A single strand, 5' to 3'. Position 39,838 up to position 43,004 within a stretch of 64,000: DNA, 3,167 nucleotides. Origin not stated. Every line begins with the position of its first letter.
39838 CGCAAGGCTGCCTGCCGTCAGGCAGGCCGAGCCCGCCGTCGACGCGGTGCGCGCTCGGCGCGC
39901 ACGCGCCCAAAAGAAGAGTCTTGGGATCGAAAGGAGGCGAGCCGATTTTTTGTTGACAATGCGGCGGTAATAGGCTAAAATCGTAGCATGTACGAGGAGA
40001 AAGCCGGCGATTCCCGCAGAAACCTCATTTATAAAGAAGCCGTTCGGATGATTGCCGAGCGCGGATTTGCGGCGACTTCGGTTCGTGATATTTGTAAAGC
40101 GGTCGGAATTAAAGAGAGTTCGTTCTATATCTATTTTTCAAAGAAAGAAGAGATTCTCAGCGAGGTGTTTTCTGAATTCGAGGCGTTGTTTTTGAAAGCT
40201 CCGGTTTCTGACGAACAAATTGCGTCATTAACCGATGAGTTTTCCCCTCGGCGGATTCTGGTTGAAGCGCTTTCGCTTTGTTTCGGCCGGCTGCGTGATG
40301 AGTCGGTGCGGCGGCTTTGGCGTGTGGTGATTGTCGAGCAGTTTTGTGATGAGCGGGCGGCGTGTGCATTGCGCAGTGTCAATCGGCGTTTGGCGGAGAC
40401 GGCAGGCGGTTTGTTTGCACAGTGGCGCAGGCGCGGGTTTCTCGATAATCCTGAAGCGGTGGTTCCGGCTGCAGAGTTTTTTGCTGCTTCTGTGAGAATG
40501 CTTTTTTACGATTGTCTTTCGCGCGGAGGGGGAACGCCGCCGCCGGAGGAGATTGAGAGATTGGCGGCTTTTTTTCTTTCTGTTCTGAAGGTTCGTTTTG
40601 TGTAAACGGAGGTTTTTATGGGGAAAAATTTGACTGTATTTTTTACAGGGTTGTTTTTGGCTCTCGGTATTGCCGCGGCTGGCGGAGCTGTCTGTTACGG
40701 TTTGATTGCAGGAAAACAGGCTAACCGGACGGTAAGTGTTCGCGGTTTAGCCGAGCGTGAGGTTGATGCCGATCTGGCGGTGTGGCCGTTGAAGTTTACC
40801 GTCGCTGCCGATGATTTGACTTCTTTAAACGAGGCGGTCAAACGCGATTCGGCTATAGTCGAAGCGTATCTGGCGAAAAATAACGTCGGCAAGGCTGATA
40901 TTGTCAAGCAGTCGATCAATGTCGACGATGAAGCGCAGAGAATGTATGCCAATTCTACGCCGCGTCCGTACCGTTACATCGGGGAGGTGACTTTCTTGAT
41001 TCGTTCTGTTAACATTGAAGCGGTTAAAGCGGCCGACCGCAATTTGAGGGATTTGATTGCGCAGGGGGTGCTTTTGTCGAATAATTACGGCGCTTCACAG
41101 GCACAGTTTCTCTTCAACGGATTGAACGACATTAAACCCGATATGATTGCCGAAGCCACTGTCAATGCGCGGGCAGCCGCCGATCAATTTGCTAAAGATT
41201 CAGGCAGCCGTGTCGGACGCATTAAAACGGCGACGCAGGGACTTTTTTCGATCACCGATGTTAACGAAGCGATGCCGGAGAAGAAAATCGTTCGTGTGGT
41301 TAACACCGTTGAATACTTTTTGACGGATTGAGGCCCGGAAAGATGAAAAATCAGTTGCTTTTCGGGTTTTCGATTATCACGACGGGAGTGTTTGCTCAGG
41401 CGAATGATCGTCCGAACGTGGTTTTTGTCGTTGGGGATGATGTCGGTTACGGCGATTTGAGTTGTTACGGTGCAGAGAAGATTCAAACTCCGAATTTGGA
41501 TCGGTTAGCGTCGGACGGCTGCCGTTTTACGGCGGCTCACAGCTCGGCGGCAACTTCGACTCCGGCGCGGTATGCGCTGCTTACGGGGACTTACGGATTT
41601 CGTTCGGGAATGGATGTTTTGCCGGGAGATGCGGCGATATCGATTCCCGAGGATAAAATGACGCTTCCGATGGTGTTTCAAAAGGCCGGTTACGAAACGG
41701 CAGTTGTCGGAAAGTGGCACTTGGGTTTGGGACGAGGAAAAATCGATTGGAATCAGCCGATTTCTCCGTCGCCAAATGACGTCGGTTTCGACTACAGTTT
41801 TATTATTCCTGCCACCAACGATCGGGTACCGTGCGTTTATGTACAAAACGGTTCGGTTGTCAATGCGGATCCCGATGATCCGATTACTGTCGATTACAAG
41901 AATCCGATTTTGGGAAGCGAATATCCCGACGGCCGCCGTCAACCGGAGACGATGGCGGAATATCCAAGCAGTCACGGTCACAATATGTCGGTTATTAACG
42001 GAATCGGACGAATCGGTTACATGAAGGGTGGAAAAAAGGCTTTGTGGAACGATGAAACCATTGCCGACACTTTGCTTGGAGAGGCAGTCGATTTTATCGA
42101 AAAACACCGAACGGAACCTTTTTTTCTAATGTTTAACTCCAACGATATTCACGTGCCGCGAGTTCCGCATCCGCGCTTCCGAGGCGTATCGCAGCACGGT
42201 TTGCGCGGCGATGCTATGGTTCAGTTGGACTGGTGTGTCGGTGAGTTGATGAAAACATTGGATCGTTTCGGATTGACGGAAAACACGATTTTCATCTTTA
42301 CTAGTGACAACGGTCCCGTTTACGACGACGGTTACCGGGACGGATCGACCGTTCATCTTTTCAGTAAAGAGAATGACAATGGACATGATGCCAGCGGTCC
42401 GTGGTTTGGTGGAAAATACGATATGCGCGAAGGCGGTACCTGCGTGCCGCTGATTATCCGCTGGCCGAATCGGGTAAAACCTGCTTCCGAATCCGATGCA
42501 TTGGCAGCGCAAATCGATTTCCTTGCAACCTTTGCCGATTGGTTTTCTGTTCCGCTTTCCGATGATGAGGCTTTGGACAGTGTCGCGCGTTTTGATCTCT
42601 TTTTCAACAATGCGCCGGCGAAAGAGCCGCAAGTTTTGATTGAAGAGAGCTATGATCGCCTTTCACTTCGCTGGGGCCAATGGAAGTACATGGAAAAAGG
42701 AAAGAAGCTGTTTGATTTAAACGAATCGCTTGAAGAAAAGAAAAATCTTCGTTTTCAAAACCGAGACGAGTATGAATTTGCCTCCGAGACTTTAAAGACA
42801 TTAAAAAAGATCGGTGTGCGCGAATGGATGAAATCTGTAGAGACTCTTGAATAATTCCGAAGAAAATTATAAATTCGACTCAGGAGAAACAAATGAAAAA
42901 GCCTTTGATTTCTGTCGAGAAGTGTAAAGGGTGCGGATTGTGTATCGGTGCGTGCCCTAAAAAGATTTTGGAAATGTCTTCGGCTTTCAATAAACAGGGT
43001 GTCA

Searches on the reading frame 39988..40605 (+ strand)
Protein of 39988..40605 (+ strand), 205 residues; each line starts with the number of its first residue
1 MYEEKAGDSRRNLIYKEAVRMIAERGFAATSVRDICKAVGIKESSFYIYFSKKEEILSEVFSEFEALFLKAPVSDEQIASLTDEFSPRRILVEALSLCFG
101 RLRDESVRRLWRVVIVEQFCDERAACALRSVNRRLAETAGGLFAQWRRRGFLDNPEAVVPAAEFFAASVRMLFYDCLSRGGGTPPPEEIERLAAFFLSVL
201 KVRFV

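Call 7: search_protein_families(library=pfam, proteins=[window:39988-40605:+], max_evalue=0.01)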
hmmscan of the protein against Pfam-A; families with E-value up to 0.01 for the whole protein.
window:39988-40605:+ (205 aa): 4 families
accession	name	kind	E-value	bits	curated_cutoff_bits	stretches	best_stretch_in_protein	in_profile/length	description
PF00440.29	TetR_N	-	8e-15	54.8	24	1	14-60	1-47/47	Bacterial regulatory proteins, tetR family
PF14246.11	TetR_C_7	-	0.0006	20.2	22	1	101-194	13-107/119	AefR-like transcriptional repressor, C-terminal domain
PF13022.12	HTH_Tnp_1_2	-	0.00097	19.7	27.9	1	16-70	13-65/122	Helix-turn-helix of insertion element transposase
PF16859.10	TetR_C_11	-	0.0077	17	32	0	88-193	8-110/113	Tetracyclin repressor-like, C-terminal domain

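Call 19: find_encoding_contigs(protein=window:39988-40605:+, flank=8000, max_places=10)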
Protein window:39988-40605:+ (205 aa): 22 contigs read that carry it; 10 places shown.
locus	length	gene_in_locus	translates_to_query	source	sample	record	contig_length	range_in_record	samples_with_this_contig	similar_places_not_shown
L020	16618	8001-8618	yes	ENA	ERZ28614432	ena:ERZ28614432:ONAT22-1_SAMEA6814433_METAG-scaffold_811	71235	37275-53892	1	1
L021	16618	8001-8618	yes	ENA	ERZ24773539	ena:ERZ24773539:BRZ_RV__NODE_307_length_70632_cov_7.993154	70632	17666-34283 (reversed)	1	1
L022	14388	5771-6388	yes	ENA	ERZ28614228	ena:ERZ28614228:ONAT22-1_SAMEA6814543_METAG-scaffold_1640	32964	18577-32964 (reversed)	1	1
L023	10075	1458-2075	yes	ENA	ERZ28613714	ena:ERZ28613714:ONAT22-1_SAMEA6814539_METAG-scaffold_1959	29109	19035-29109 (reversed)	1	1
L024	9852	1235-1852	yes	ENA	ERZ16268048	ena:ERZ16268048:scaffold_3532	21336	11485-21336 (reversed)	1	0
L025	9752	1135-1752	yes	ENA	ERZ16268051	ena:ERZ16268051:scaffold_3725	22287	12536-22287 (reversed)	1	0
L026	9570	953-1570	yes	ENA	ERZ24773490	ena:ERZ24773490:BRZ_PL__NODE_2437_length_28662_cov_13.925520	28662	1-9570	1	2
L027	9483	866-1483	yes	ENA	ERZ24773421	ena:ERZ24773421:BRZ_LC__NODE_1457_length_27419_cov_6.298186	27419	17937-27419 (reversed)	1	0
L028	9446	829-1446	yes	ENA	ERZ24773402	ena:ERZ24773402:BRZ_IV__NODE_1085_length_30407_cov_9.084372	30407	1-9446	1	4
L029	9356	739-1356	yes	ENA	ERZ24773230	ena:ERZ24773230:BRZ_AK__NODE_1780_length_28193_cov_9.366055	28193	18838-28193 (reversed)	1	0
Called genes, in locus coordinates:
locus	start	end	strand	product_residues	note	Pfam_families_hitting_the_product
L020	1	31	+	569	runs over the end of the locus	PF00501:AMP-binding, PF23562:AMP-binding_C_3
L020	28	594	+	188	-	PF01965:DJ-1_PfpI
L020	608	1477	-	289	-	-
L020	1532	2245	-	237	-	PF00657:Lipase_GDSL (weak), PF13472:Lipase_GDSL_2 (weak)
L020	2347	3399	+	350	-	PF00722:Glyco_hydro_16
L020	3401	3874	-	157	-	PF01668:SmpB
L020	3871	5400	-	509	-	PF08308:PEGA, PF03781:FGE-sulfatase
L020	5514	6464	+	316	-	PF10502:Peptidase_S26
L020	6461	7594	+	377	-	PF04055:Radical_SAM, PF06969:HemN_C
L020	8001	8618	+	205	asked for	PF00440:TetR_N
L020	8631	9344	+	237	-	PF04402:SIMPL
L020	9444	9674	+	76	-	PF12797:Fer4_2 (weak), PF12837:Fer4_6 (faint), PF13237:Fer4_10 (weak), PF14697:Fer4_21 (faint), PF00037:Fer4 (weak), PF12800:Fer4_4 (faint), PF12838:Fer4_7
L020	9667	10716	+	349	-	PF01855:POR_N, PF02780:Transketolase_C, PF17147:PFOR_II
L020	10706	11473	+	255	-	PF02775:TPP_enzyme_C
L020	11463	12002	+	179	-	PF01558:POR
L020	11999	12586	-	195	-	PF20380:DUF6675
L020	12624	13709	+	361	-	PF03033:Glyco_transf_28, PF04101:Glyco_tran_28_C, PF00201:UDPGT (weak)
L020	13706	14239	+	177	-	PF02674:Colicin_V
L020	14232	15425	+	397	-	PF13177:DNA_pol3_delta2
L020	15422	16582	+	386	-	PF00512:HisKA, PF02518:HATPase_c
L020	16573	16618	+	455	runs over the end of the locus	PF00072:Response_reg, PF01078:Mg_chelatase (weak), PF00158:Sigma54_activat, PF14532:Sigma54_activ_2, PF07724:AAA_2 (weak), PF07728:AAA_5, PF25601:AAA_lid_14, PF02954:HTH_8, +1 more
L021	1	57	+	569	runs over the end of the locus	PF00501:AMP-binding, PF23562:AMP-binding_C_3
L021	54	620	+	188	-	PF01965:DJ-1_PfpI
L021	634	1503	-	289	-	-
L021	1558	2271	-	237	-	PF00657:Lipase_GDSL (weak), PF13472:Lipase_GDSL_2 (weak)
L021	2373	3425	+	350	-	PF00722:Glyco_hydro_16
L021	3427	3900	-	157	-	PF01668:SmpB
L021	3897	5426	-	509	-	PF08308:PEGA, PF03781:FGE-sulfatase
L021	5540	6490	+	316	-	PF10502:Peptidase_S26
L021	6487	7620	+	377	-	PF04055:Radical_SAM, PF06969:HemN_C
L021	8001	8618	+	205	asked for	PF00440:TetR_N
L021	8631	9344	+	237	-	PF04402:SIMPL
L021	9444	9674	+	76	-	PF12797:Fer4_2 (weak), PF12837:Fer4_6 (faint), PF13237:Fer4_10 (weak), PF14697:Fer4_21 (faint), PF00037:Fer4 (weak), PF12800:Fer4_4 (faint), PF12838:Fer4_7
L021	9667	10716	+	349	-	PF01855:POR_N, PF02780:Transketolase_C, PF17147:PFOR_II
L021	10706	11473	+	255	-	PF02775:TPP_enzyme_C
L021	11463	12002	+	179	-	PF01558:POR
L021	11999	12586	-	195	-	PF20380:DUF6675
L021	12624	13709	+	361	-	PF03033:Glyco_transf_28, PF04101:Glyco_tran_28_C, PF00201:UDPGT (weak)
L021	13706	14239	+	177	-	PF02674:Colicin_V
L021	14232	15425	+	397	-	PF13177:DNA_pol3_delta2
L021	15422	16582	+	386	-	PF00512:HisKA, PF02518:HATPase_c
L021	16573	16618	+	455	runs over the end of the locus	PF00072:Response_reg, PF01078:Mg_chelatase (weak), PF00158:Sigma54_activat, PF14532:Sigma54_activ_2, PF07724:AAA_2 (weak), PF07728:AAA_5, PF25601:AAA_lid_14, PF02954:HTH_8, +1 more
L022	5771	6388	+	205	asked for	PF00440:TetR_N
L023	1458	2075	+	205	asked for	PF00440:TetR_N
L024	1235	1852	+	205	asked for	PF00440:TetR_N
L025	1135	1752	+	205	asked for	PF00440:TetR_N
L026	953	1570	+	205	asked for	PF00440:TetR_N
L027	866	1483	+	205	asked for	PF00440:TetR_N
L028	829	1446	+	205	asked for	PF00440:TetR_N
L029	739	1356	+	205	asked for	PF00440:TetR_N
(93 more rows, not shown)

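Call 50: search_protein_families(library=padloc, proteins=[window:39988-40605:+], max_evalue=0.01)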
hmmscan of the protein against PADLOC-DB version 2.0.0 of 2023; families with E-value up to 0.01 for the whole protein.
window:39988-40605:+ (205 aa): 0 families

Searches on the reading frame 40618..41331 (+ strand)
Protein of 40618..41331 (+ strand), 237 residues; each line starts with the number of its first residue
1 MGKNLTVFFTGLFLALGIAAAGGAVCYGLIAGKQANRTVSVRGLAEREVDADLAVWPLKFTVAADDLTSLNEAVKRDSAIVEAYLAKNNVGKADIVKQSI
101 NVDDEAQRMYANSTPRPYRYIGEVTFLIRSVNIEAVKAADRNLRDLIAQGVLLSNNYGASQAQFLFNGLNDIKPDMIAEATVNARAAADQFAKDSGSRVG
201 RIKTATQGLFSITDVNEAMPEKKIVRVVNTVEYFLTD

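Call 7: search_protein_families(library=pfam, proteins=[window:40618-41331:+], max_evalue=0.01)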
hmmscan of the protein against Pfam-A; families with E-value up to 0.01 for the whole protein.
window:40618-41331:+ (237 aa): 1 family
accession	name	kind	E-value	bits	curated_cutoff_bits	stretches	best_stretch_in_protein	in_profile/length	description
PF04402.19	SIMPL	-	4.3e-15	56.9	25.2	1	39-207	1-160/205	Protein of unknown function (DUF541)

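Call 50: search_protein_families(library=padloc, proteins=[window:40618-41331:+], max_evalue=0.01)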
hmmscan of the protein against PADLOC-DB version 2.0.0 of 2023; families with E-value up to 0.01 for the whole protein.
window:40618-41331:+ (237 aa): 0 families

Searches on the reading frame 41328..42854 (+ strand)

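Call 7: search_protein_families(library=pfam, proteins=[window:41328-42854:+], max_evalue=0.01)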
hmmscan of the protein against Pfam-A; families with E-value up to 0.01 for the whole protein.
window:41328-42854:+ (508 aa): 3 families
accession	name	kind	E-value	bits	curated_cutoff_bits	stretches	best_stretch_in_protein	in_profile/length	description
PF00884.28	Sulfatase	-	5e-48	164.4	25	1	29-407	1-300/301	Sulfatase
PF01663.27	Phosphodiest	-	2.1e-06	28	23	0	53-89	19-56/342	Type I phosphodiesterase / nucleotide pyrophosphatase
PF16347.10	SGSH_C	-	3.2e-05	24.6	29.3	1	363-413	8-58/154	N-sulphoglucosamine sulphohydrolase, C-terminal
